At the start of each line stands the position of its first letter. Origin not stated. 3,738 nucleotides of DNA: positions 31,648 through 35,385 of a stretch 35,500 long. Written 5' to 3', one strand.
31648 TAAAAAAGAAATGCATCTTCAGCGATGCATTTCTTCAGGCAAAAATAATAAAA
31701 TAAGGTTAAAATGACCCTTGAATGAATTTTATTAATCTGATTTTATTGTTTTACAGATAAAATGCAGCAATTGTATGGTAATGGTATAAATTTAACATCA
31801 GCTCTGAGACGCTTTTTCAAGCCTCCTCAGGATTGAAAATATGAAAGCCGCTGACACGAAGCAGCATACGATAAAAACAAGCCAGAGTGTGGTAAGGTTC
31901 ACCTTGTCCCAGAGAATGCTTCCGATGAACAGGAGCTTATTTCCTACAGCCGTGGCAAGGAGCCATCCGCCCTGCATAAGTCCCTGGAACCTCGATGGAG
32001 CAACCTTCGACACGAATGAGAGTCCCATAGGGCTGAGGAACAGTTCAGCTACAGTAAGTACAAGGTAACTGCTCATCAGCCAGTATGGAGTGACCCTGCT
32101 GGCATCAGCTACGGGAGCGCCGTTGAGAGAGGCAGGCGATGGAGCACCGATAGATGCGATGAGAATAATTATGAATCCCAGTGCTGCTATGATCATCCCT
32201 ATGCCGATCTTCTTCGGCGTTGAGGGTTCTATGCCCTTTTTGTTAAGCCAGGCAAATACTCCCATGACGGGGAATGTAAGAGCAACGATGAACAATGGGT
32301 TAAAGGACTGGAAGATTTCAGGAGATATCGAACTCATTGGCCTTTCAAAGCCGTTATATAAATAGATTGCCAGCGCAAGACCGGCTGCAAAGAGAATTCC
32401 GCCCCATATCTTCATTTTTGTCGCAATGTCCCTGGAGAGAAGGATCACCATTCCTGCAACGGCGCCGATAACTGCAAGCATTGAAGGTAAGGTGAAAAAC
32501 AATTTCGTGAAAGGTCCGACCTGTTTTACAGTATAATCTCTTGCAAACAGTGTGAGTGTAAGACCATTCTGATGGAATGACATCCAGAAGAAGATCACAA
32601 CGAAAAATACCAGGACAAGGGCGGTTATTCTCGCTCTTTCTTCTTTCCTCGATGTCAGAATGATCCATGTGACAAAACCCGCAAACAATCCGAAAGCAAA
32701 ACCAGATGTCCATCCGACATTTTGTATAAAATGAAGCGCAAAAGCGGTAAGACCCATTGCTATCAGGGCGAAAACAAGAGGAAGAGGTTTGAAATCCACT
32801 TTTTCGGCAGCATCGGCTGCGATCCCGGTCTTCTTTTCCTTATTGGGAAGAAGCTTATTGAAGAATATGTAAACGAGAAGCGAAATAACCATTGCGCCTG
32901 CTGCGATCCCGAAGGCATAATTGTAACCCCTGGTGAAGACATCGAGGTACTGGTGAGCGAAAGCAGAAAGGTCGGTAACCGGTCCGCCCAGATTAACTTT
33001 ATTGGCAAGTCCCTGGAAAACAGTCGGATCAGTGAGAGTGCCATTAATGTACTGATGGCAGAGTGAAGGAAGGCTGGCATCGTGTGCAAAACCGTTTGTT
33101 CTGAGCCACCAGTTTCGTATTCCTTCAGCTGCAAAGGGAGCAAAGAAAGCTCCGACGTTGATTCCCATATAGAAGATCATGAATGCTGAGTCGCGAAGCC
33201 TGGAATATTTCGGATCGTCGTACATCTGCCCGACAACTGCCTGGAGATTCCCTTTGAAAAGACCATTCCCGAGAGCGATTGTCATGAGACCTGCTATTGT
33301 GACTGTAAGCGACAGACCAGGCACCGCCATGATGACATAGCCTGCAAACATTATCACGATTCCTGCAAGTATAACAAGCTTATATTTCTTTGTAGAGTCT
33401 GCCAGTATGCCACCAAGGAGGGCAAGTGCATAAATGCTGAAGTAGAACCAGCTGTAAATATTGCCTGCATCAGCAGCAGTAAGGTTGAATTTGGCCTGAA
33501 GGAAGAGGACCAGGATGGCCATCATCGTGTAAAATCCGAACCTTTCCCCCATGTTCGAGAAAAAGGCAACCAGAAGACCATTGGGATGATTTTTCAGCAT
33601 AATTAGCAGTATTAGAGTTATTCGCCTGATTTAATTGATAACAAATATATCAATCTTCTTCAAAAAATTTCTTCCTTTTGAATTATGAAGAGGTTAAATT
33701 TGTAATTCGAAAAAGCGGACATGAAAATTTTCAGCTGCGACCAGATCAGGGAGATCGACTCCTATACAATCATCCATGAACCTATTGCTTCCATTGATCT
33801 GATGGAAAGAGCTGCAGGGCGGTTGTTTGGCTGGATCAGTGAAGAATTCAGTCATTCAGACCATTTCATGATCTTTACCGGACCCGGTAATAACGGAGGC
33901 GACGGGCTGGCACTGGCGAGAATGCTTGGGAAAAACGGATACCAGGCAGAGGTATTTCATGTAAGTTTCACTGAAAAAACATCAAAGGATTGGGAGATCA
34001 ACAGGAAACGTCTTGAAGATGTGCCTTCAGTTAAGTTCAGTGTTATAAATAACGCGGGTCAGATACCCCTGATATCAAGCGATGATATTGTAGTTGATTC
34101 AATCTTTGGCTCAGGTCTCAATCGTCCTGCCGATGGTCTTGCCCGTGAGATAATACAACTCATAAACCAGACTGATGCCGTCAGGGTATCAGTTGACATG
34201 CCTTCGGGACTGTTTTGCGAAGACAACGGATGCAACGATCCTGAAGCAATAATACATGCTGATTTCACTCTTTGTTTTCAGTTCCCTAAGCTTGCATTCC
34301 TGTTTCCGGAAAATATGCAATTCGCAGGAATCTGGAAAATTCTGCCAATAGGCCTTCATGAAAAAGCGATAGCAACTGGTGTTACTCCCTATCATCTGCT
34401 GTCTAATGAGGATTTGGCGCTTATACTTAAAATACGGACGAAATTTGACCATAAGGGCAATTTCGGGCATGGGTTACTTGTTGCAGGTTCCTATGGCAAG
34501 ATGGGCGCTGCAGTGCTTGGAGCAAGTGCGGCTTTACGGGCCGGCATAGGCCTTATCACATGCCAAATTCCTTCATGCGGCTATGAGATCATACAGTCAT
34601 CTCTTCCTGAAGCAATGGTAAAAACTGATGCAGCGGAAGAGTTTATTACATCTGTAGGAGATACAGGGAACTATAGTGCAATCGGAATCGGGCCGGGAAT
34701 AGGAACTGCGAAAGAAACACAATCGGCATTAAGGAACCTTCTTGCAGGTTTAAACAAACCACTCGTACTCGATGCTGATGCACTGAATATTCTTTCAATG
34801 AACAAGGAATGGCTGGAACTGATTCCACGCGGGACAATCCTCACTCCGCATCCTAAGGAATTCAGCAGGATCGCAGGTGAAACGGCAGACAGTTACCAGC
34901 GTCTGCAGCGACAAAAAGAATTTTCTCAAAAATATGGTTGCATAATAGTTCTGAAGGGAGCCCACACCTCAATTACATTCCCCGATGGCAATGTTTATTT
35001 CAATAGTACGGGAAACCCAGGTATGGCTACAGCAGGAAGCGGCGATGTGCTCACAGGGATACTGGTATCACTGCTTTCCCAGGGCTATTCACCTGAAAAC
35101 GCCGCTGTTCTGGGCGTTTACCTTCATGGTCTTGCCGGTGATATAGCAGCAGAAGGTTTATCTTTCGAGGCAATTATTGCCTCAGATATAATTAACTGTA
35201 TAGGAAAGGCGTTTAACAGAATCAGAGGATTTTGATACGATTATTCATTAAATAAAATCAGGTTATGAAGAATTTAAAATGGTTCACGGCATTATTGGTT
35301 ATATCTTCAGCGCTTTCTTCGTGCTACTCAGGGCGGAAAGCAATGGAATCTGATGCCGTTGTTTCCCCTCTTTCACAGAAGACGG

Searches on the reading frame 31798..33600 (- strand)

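Call 9: search_protein_families(library=pfam, proteins=[window:31798-33600:-], max_evalue=0.1)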
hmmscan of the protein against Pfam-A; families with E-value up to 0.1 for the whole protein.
window:31798-33600:- (600 aa): 3 families
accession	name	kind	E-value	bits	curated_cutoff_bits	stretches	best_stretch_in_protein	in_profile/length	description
PF00854.27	PTR2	-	5.3e-47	161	27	2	76-362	3-237/392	POT family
PF07690.21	MFS_1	-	7.2e-09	35.5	33.4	1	13-160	2-143/347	Major Facilitator Superfamily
PF18949.5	DUF5693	-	0.00098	18.2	29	1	350-490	293-424/609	Family of unknown function (DUF5693)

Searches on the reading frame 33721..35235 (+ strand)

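Call 9: search_protein_families(library=pfam, proteins=[window:33721-35235:+], max_evalue=0.1)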
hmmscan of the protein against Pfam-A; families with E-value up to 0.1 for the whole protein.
window:33721-35235:+ (504 aa): 4 families
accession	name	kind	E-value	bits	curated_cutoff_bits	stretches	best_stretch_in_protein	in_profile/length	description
PF01256.23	Carb_kinase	-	2.3e-58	198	27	1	252-490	2-236/242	NAD(P)H-hydrate dehydratase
PF03853.21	YjeF_N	-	3.7e-36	125.1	24.9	1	26-191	3-168/169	YjeF-related protein N-terminus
PF08543.17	Phos_pyr_kin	-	1.7e-06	28.1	27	1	366-462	115-221/246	Phosphomethylpyrimidine kinase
PF00294.29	PfkB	-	0.00069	19.5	25.8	1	347-467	163-284/302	pfkB family carbohydrate kinase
